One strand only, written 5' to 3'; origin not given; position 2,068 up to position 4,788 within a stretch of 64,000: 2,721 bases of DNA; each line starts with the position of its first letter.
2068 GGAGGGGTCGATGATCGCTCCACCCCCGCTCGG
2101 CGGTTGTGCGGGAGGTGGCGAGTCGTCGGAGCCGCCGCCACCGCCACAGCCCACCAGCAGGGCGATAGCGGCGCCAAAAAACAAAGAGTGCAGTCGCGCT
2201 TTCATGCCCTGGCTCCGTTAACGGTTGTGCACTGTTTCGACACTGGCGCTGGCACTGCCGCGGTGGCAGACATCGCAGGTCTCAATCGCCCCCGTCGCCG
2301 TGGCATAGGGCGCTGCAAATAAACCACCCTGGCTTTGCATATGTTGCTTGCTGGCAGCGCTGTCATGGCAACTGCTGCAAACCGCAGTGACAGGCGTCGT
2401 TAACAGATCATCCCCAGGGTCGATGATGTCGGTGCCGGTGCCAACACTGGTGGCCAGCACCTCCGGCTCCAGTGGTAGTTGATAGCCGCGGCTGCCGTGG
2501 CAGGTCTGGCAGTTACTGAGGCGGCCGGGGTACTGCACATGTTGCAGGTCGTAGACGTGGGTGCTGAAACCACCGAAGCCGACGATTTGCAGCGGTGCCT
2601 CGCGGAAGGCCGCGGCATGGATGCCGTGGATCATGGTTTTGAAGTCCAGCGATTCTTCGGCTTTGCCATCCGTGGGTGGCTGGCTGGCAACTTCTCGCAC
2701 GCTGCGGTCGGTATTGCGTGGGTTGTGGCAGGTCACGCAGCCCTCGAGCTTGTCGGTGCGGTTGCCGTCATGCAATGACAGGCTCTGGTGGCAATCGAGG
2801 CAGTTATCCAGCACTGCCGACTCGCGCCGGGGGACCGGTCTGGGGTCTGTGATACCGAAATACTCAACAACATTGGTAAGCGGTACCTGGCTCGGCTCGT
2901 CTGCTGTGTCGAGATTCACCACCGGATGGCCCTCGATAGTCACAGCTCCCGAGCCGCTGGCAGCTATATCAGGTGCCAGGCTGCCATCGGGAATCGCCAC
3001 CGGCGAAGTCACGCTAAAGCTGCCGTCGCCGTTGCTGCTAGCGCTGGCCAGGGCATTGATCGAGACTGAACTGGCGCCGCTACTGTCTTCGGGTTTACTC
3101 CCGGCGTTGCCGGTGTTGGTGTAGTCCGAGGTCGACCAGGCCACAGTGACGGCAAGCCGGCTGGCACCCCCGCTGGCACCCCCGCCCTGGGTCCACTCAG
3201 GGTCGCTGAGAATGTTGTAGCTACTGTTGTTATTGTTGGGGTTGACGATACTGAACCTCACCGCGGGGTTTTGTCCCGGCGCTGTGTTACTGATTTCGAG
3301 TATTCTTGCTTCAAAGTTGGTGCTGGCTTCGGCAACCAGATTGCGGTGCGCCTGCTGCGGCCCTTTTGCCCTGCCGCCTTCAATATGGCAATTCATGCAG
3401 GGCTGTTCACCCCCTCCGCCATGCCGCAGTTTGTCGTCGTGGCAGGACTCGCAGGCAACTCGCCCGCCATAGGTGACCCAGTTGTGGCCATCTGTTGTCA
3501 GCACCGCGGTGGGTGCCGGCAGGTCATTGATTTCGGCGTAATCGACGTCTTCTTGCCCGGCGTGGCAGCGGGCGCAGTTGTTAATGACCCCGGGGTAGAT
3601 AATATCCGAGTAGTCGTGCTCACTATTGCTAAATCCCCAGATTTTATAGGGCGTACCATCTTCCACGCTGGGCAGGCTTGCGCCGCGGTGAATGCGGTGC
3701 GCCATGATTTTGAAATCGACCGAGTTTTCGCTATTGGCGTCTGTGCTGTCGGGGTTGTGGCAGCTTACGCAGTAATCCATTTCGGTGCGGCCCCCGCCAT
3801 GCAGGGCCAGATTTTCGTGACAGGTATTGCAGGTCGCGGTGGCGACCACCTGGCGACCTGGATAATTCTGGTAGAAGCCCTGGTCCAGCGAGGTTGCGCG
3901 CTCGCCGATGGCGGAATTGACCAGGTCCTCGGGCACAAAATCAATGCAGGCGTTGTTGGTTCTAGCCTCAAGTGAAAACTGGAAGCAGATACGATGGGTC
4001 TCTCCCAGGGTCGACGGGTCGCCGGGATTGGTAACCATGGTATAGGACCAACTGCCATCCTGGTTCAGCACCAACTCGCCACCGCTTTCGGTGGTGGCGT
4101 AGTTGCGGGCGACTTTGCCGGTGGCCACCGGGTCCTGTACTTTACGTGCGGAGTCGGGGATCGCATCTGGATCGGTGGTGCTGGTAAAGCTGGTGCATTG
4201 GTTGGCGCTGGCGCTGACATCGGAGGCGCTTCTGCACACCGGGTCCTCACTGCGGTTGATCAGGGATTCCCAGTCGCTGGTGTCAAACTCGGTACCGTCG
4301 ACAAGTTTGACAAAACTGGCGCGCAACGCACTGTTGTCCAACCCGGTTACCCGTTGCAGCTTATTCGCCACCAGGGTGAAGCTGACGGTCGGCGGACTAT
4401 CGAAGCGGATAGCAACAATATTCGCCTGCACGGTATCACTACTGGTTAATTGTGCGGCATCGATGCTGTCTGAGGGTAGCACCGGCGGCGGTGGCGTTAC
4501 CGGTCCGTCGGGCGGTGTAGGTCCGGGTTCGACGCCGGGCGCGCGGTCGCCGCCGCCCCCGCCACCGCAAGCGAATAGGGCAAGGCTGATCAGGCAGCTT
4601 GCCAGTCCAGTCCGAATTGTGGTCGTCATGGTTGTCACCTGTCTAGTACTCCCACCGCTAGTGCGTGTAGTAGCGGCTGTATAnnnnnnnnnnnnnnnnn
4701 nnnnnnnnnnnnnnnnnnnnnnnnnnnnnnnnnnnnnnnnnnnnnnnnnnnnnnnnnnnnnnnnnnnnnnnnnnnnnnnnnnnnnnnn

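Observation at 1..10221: Complete inner-membrane-to-cell-surface Mtr-type electron conduit encoded as one compact operon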

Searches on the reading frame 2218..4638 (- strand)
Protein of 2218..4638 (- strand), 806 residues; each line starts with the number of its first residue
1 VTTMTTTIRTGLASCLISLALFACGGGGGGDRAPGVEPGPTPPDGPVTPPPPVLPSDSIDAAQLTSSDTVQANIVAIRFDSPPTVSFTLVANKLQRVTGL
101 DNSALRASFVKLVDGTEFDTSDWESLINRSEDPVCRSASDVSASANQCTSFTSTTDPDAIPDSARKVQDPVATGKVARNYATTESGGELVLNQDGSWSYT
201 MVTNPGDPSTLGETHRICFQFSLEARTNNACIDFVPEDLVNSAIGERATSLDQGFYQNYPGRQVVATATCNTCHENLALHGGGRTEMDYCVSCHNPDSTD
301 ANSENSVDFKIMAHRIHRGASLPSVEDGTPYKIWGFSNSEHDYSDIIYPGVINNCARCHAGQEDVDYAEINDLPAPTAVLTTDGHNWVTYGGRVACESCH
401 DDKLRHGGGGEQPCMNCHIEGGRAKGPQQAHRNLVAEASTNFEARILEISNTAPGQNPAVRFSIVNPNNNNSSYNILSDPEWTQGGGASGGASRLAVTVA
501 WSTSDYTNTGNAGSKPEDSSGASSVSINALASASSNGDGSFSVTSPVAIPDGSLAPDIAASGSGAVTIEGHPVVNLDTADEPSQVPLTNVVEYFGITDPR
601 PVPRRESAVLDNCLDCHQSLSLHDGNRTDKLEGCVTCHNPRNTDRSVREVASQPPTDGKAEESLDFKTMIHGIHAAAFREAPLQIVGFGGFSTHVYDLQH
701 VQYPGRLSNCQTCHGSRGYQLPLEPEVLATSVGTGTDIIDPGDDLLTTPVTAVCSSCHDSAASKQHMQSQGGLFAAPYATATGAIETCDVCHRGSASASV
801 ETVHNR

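Call 6: search_protein_families(library=pfam, proteins=[window:2218-4638:-], max_evalue=0.01)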
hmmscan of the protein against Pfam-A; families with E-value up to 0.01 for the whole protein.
window:2218-4638:- (806 aa): 4 families
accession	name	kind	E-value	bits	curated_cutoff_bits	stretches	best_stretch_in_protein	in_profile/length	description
PF22113.1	Mtrc-MtrF_II-IV_dom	-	3e-57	193.4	30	2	611-805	7-176/176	Outer membrane cytochrome MtrC/MtrF-like, domains II/IV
PF14522.11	Cytochrome_C7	-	1.8e-13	50.5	24.8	1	352-418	13-66/67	Cytochrome c7 and related cytochrome c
PF14537.11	Cytochrom_c3_2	-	3.1e-10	40.8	25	1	268-316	7-53/79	Cytochrome c3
PF02085.21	Cytochrom_CIII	-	7.5e-05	23.5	22.9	0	267-307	30-65/101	Class III cytochrome C family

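Call 7: search_protein_families(library=ncbifam, proteins=[window:2218-4638:-], max_evalue=0.01)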
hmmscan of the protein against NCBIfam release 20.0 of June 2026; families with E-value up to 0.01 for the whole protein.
window:2218-4638:- (806 aa): 3 families
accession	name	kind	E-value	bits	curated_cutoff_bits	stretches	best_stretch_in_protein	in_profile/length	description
TIGR03507.1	decahem_SO1788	subfamily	3.1e-123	412.6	209.3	1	80-804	5-672/672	OmcA/MtrC family decaheme c-type cytochrome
NF047727.1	4hemeCytCCctA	equivalog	0.0016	18.6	180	1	266-310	36-80/109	tetraheme c-type cytochrome CctA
NF041762.1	diheme_GEGP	equivalog_domain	0.0034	16.6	300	1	603-645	19-62/359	GEGP motif-containing diheme protein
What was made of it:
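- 2218..4638 (-): mtrC: surface lipoprotein decahaem, 806 aa, lipobox LFAC, 10 CXXCH. It is the extra copy lying between mtrB and the Group-6-type mtrC, and it lacks the OmcA-like N-terminal domain. PF22113 matches twice (calls 6, 7).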

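Call 26: search_solved_structures(query=window:2218-4638:-, max_evalue=0.001)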
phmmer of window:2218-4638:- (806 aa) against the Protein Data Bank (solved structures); distinct sequences matched with E-value up to 0.001: 5.
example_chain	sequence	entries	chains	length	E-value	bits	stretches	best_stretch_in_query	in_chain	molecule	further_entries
3pmq_A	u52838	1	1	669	4.8e-28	101.1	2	383-804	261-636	Decaheme cytochrome c MtrF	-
4lmh_A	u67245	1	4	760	3.1e-18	68.6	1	188-411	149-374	Extracellular iron oxide respiratory system surface decaheme cytochrome c component OmcA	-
6r2q_C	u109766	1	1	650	6e-17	64.4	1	251-327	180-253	Decaheme c-type cytochrome, OmcA/MtrC family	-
6qyc_A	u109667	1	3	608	4.3e-15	58.3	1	251-327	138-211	Decaheme c-type cytochrome, OmcA/MtrC family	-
3ucp_A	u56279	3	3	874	3.3e-10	42.1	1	61-336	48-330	UndA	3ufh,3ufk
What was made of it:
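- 2218..4638 (-): MtrF 3pmq matches at E 4.8e-28, and OmcA and MtrC also match (call 26).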

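Call 32: find_homologous_proteins(query=window:2218-4638:-)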
Query window:2218-4638:- (806 aa): 288 proteins with E <= 0.001 among 8000 candidates; the best 120 are listed.
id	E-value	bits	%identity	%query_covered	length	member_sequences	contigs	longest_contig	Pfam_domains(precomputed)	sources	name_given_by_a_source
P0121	0.0e+0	1852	100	100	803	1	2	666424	PF14537.12,PF14522.12,PF22113.2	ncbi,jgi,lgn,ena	jgi:OmcA/MtrC family decaheme c-type cytochrome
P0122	0.0e+0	1164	65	100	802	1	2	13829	PF14537.12,PF14522.12,PF22113.2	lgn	-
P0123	1.1e-283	962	56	99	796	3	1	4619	PF14537.12,PF14522.12,PF22113.2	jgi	jgi:OmcA/MtrC family decaheme c-type cytochrome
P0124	3.4e-283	960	84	61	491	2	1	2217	PF09699.16,PF14537.12,PF14522.12,PF22113.2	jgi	jgi:OmcA/MtrC family decaheme c-type cytochrome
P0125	3.2e-280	950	56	99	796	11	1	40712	PF14537.12,PF14522.12,PF22113.2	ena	-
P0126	2.7e-278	944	55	99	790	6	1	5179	PF14537.12,PF14522.12,PF22113.2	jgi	jgi:OmcA/MtrC family decaheme c-type cytochrome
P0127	6.9e-278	942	55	95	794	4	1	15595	PF09699.16,PF14537.12,PF14522.12,PF22113.2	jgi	-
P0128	2.1e-269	914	53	99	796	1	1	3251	PF14537.12,PF14522.12,PF22113.2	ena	-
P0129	4.1e-267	907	53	91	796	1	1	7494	PF14537.12,PF14522.12,PF22113.2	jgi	jgi:OmcA/MtrC family decaheme c-type cytochrome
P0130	1.5e-262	892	52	92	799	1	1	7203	PF14537.12,PF14522.12,PF22113.2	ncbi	-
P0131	1.9e-261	888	52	92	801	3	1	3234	PF14537.12,PF14522.12,PF22113.2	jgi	-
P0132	2.4e-256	871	51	91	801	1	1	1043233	PF09699.16,PF14537.12,PF02085.22,PF14522.12,PF22113.2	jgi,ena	-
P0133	1.0e-250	853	50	93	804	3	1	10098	PF14537.12,PF14522.12,PF22113.2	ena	-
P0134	1.0e-250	853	50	93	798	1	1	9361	PF14537.12,PF14522.12,PF22113.2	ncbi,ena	-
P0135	1.7e-238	812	51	100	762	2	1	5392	PF09699.16,PF14537.12,PF02085.22,PF14522.12,PF22113.2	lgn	-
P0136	1.3e-237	809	53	87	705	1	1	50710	PF14537.12,PF14522.12,PF22113.2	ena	-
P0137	6.4e-228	777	48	100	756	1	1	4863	PF14537.12,PF14522.12,PF22113.2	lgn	-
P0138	5.8e-216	738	46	92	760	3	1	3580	PF14537.12,PF02085.22,PF14522.12,PF22113.2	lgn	-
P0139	1.5e-201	690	46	100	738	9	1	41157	PF14537.12,PF14522.12,PF22113.2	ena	-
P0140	3.7e-201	689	46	100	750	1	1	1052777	PF14537.12,PF14522.12,PF22113.2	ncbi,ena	-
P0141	1.0e-199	684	45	100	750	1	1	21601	PF09699.16,PF14537.12,PF14522.12,PF22113.2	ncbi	-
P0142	3.1e-197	676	44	100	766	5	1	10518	PF14537.12,PF14522.12,PF22113.2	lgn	-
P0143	4.4e-194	665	45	100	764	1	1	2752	PF09699.16,PF14537.12,PF22112.3,PF02085.22,PF14522.12,PF22113.2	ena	-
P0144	4.2e-192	659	43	100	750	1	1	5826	PF14537.12,PF14522.12,PF22113.2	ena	-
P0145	4.5e-192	659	45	100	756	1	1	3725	PF09699.16,PF02085.22,PF14522.12,PF22113.2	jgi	jgi:OmcA/MtrC family decaheme c-type cytochrome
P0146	5.2e-192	658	44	93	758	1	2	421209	PF09699.16,PF14537.12,PF14522.12,PF22113.2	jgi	jgi:OmcA/MtrC family decaheme c-type cytochrome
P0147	4.4e-191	655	49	79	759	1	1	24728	PF09699.16,PF14537.12,PF22112.3,PF02085.22,PF14522.12,PF22113.2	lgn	-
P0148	7.4e-190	651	43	98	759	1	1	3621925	PF14537.12,PF22112.3,PF14522.12,PF22113.2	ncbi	-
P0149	1.3e-189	650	43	93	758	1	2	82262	PF09699.16,PF14522.12,PF22113.2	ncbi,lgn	-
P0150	1.8e-188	647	45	98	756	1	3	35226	PF09699.16,PF14537.12,PF22112.3,PF14522.12,PF22113.2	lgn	-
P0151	3.2e-188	646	44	99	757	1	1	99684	PF14537.12,PF22112.3,PF14522.12,PF22113.2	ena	-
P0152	4.4e-187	642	51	79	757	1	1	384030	PF09699.16,PF14537.12,PF22112.3,PF02085.22,PF14522.12,PF22113.2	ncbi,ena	-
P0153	4.4e-187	642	43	99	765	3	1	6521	PF14537.12,PF22112.3,PF02085.22,PF14522.12,PF22113.2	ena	-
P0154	2.8e-186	639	44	98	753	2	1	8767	PF14537.12,PF22112.3,PF02085.22,PF14522.12,PF22113.2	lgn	-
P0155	8.3e-186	638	56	66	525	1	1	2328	PF09699.16,PF14537.12,PF14522.12,PF22113.2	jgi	-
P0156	8.9e-186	638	50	79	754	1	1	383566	PF14537.12,PF22112.3,PF02085.22,PF14522.12,PF22113.2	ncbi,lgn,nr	ncbi:Uncharacterised protein [Halioglobus japonicus]|nr:Uncharacterised protein [Halioglobus japonic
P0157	5.6e-185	635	44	100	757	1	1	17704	PF14537.12,PF22112.3,PF14522.12,PF22113.2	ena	-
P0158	3.2e-184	633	43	99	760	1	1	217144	PF14537.12,PF22112.3,PF02085.22,PF14522.12,PF22113.2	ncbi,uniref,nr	ncbi:hypothetical protein CWI75_12365 [Kineobactrum sediminis]|uniref:Uncharacterized protein n=1 Ta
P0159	6.9e-184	632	47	89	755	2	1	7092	PF14537.12,PF22112.3,PF14522.12,PF22113.2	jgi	-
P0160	7.1e-184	631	46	90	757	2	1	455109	PF14537.12,PF22112.3,PF02085.22,PF14522.12,PF22113.2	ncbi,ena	-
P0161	1.5e-183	630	44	98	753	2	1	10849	PF14537.12,PF22112.3,PF02085.22,PF14522.12,PF22113.2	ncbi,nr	ncbi:MAG: OmcA/MtrC family decaheme c-type cytochrome [Ketobacteraceae bacterium]|nr:OmcA/MtrC famil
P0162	2.8e-183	629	43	100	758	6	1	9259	PF14537.12,PF14522.12,PF22113.2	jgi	jgi:OmcA/MtrC family decaheme c-type cytochrome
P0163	3.2e-183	629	50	79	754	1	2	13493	PF14537.12,PF22112.3,PF02085.22,PF14522.12,PF22113.2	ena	-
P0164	3.7e-183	629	45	99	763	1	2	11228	PF14537.12,PF22112.3,PF14522.12,PF22113.2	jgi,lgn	-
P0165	1.4e-182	627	49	79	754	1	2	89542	PF14537.12,PF22112.3,PF02085.22,PF14522.12,PF22113.2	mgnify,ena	mgnify:FL=1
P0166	2.0e-182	627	44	98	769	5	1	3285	PF14537.12,PF22112.3,PF02085.22,PF14522.12,PF22113.2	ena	-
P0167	3.7e-182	626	46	90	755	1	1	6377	PF14537.12,PF22112.3,PF02085.22,PF14522.12,PF22113.2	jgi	-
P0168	5.8e-182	625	47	79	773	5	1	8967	PF14537.12,PF22112.3,PF02085.22,PF14522.12,PF22113.2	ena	-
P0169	2.5e-181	623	44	96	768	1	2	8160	PF14537.12,PF22112.3,PF02085.22,PF14522.12,PF22113.2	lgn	-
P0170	3.1e-181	623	42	100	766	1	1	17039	PF14537.12,PF22112.3,PF14522.12,PF22113.2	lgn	-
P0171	4.5e-181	622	44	100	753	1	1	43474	PF09699.16,PF14537.12,PF22112.3,PF02085.22,PF14522.12,PF22113.2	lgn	-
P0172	2.1e-180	620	42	100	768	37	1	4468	PF14537.12,PF22112.3,PF14522.12,PF22113.2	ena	-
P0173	3.0e-180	619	44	99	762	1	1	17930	PF09699.16,PF14537.12,PF22112.3,PF14522.12,PF22113.2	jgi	-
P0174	6.7e-180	618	44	99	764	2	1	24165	PF14537.12,PF22112.3,PF14522.12,PF22113.2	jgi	-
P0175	7.1e-180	618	48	79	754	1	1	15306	PF14537.12,PF22112.3,PF02085.22,PF14522.12,PF22113.2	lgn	-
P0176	1.2e-179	618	43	100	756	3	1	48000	PF09699.16,PF14537.12,PF22112.3,PF02085.22,PF14522.12,PF22113.2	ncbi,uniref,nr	ncbi:OmcA/MtrC family decaheme c-type cytochrome [Pseudohalioglobus lutimaris]|uniref:Uncharacterize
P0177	2.5e-178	613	43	91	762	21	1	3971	PF14537.12,PF22112.3,PF02085.22,PF14522.12,PF22113.2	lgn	-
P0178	5.3e-178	612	44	93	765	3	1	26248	PF09699.16,PF14537.12,PF22112.3,PF14522.12,PF22113.2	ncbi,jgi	ncbi:MAG: OmcA/MtrC family decaheme c-type cytochrome [Halioglobus sp.]|jgi:OmcA/MtrC family decahem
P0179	9.4e-178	611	43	90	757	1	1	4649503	PF14537.12,PF22112.3,PF02085.22,PF14522.12,PF22113.2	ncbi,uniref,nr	ncbi:OmcA/MtrC family decaheme c-type cytochrome [Kineobactrum salinum]|uniref:OmcA/MtrC family deca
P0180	1.2e-177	611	42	100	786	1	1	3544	PF09699.16,PF14537.12,PF14522.12,PF22113.2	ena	-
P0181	1.1e-176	608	43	91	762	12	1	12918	PF14537.12,PF22112.3,PF02085.22,PF14522.12,PF22113.2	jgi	jgi:OmcA/MtrC family decaheme c-type cytochrome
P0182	1.2e-176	608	43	92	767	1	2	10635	PF09699.16,PF14537.12,PF22112.3,PF02085.22,PF14522.12,PF22113.2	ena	-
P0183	2.8e-176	606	44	96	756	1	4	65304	PF14537.12,PF22112.3,PF02085.22,PF14522.12,PF22113.2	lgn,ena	-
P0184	7.2e-176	605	43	99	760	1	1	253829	PF09699.16,PF14537.12,PF22112.3,PF14522.12,PF22113.2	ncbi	-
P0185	1.0e-175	604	43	90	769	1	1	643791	PF14537.12,PF22112.3,PF02085.22,PF14522.12,PF22113.2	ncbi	-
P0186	2.0e-175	604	41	90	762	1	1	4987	PF14537.12,PF22112.3,PF02085.22,PF14522.12,PF22113.2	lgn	-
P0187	3.6e-175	603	43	99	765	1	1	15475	PF14537.12,PF22112.3,PF02085.22,PF14522.12,PF22113.2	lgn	-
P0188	6.1e-175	602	43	90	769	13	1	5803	PF14537.12,PF22112.3,PF02085.22,PF14522.12,PF22113.2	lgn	-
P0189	7.8e-175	602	43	98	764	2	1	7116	PF14537.12,PF22112.3,PF14522.12,PF22113.2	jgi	jgi:OmcA/MtrC family decaheme c-type cytochrome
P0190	4.7e-174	599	42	97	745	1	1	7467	PF14537.12,PF22112.3,PF14522.12,PF22113.2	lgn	-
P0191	1.3e-173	597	45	80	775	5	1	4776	PF14537.12,PF22112.3,PF02085.22,PF14522.12,PF22113.2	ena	-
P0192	5.6e-173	595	41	93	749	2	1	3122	PF14537.12,PF14522.12,PF22113.2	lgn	-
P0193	1.4e-172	594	43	98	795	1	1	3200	PF09699.16,PF14537.12,PF14522.12,PF22113.2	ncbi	-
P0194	8.9e-172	591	42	99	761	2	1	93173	PF14537.12,PF22112.3,PF02085.22,PF14522.12,PF22113.2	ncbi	ncbi:MAG: OmcA/MtrC family decaheme c-type cytochrome [Halioglobus sp.]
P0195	1.8e-171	590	45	92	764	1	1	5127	PF14537.12,PF22112.3,PF14522.12,PF22113.2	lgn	-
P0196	2.2e-171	590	41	93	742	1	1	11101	PF09699.16,PF14537.12,PF14522.12,PF22113.2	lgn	-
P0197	4.4e-171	589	44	94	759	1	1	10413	PF09699.16,PF14537.12,PF22112.3,PF14522.12,PF22113.2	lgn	-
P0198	1.4e-170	587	43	94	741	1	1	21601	PF14537.12,PF22112.3,PF14522.12,PF22113.2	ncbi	-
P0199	1.6e-170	587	47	75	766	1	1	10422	PF14537.12,PF22112.3,PF14522.12,PF22113.2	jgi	jgi:OmcA/MtrC family decaheme c-type cytochrome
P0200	6.5e-170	585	41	93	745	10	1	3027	PF14537.12,PF14522.12,PF22113.2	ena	-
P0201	2.0e-169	584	42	96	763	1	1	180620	PF14537.12,PF22112.3,PF02085.22,PF14522.12,PF22113.2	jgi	jgi:OmcA/MtrC family decaheme c-type cytochrome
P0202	3.3e-169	583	42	94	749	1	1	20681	PF14537.12,PF22112.3,PF02085.22,PF14522.12,PF22113.2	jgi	jgi:OmcA/MtrC family decaheme c-type cytochrome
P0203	1.9e-168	580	42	100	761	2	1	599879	PF14537.12,PF22112.3,PF02085.22,PF14522.12,PF22113.2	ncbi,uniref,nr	ncbi:OmcA/MtrC family decaheme c-type cytochrome [Mangrovimicrobium sediminis]|uniref:OmcA/MtrC fami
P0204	4.6e-168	579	43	97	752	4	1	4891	PF14537.12,PF22112.3,PF14522.12,PF22113.2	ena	-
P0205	6.7e-168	579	40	93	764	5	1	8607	PF09699.16,PF14537.12,PF14522.12,PF22113.2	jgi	jgi:OmcA/MtrC family decaheme c-type cytochrome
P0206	1.6e-167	577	48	77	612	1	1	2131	PF09699.16,PF14537.12,PF14522.12,PF22113.2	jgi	jgi:OmcA/MtrC family decaheme c-type cytochrome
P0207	1.7e-167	577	42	98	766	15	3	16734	PF14537.12,PF22112.3,PF14522.12,PF22113.2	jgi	jgi:OmcA/MtrC family decaheme c-type cytochrome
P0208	5.3e-167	576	42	100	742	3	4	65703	PF14537.12,PF14522.12,PF22113.2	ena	-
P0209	1.5e-166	574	41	97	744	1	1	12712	PF14537.12,PF14522.12,PF22113.2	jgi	jgi:OmcA/MtrC family decaheme c-type cytochrome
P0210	5.1e-166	572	41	96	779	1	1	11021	PF09699.16,PF14537.12,PF14522.12,PF22113.2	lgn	-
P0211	1.2e-165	571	40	93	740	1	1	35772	PF14537.12,PF14522.12,PF22113.2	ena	-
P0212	8.8e-165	568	44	90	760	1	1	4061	PF14537.12,PF22112.3,PF14522.12,PF22113.2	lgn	-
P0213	1.1e-164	568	42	98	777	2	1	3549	PF22112.3,PF14522.12,PF22113.2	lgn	-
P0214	1.4e-164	568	43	89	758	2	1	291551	PF14537.12,PF22112.3,PF14522.12,PF22113.2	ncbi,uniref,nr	ncbi:OmcA/MtrC family decaheme c-type cytochrome [Ketobacter sp.]|uniref:OmcA/MtrC family decaheme c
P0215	1.4e-164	568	40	93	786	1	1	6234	PF14537.12,PF02085.22,PF14522.12,PF22113.2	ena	-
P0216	1.1e-162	561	55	62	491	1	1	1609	PF09699.16,PF14537.12,PF14522.12,PF22113.2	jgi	jgi:OmcA/MtrC family decaheme c-type cytochrome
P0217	1.5e-161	558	42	92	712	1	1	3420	PF14537.12,PF22112.3,PF02085.22,PF14522.12,PF22113.2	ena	-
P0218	1.6e-161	558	40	97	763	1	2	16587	PF09699.16,PF14537.12,PF14522.12,PF22113.2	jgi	-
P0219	1.9e-161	557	40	96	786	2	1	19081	PF09699.16,PF14537.12,PF14522.12,PF22113.2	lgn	-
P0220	2.6e-161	557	40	97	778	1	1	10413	PF14537.12,PF14522.12,PF22113.2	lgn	-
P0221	7.8e-161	555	41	97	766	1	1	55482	PF14537.12,PF22112.3,PF14522.12,PF22113.2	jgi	-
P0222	3.6e-160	553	39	100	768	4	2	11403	PF09699.16,PF14537.12,PF02085.22,PF14522.12,PF22113.2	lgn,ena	-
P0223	6.1e-158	546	41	97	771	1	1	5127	PF14537.12,PF02085.22,PF14522.12,PF22113.2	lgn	-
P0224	2.5e-157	544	39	94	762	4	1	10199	PF14537.12,PF22112.3,PF02085.22,PF14522.12,PF22113.2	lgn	-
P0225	9.9e-157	542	39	94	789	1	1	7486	PF14537.12,PF02085.22,PF14522.12,PF22113.2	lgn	-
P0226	2.4e-156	540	41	92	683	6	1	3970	PF09699.16,PF14537.12,PF14522.12,PF22113.2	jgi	jgi:OmcA/MtrC family decaheme c-type cytochrome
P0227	6.6e-156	539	40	90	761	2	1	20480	PF14537.12,PF22112.3,PF02085.22,PF14522.12,PF22113.2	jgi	-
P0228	2.9e-154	534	41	92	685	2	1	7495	PF14537.12,PF14522.12,PF22113.2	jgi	jgi:OmcA/MtrC family decaheme c-type cytochrome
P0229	5.3e-152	526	39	98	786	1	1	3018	PF14537.12,PF14522.12,PF22113.2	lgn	-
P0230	2.5e-151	524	39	96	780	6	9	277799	PF14537.12,PF14522.12,PF22113.2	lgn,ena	-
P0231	3.8e-147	510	38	93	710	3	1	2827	PF14537.12,PF02085.22,PF14522.12,PF22113.2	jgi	jgi:hypothetical protein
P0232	1.1e-145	505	38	96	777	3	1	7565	PF09699.16,PF14537.12,PF14522.12,PF22113.2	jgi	-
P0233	2.6e-145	504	39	98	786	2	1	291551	PF14537.12,PF14522.12,PF22113.2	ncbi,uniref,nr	ncbi:OmcA/MtrC family decaheme c-type cytochrome [Ketobacter sp.]|uniref:OmcA/MtrC family decaheme c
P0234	1.4e-141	492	38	98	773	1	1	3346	PF09699.16,PF14537.12,PF14522.12,PF22113.2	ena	-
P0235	1.7e-140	488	37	99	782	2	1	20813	PF14537.12,PF14522.12,PF22113.2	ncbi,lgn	ncbi:OmcA/MtrC family decaheme c-type cytochrome [Colwelliaceae bacterium BS250]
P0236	1.9e-140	488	37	97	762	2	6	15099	PF14537.12,PF14522.12,PF22113.2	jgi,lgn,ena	-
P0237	3.9e-138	480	41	91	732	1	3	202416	PF09699.16,PF14537.12,PF22112.3,PF14522.12,PF22113.2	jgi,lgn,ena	-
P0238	4.5e-138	480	37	99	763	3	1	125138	PF09699.16,PF14537.12,PF02085.22,PF14522.12,PF22113.2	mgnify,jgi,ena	mgnify:FL=1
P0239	8.7e-138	479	36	100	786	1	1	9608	PF09699.16,PF14537.12,PF14522.12,PF22113.2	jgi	jgi:OmcA/MtrC family decaheme c-type cytochrome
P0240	5.5e-136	473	36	99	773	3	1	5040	PF14537.12,PF02085.22,PF14522.12,PF22113.2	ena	-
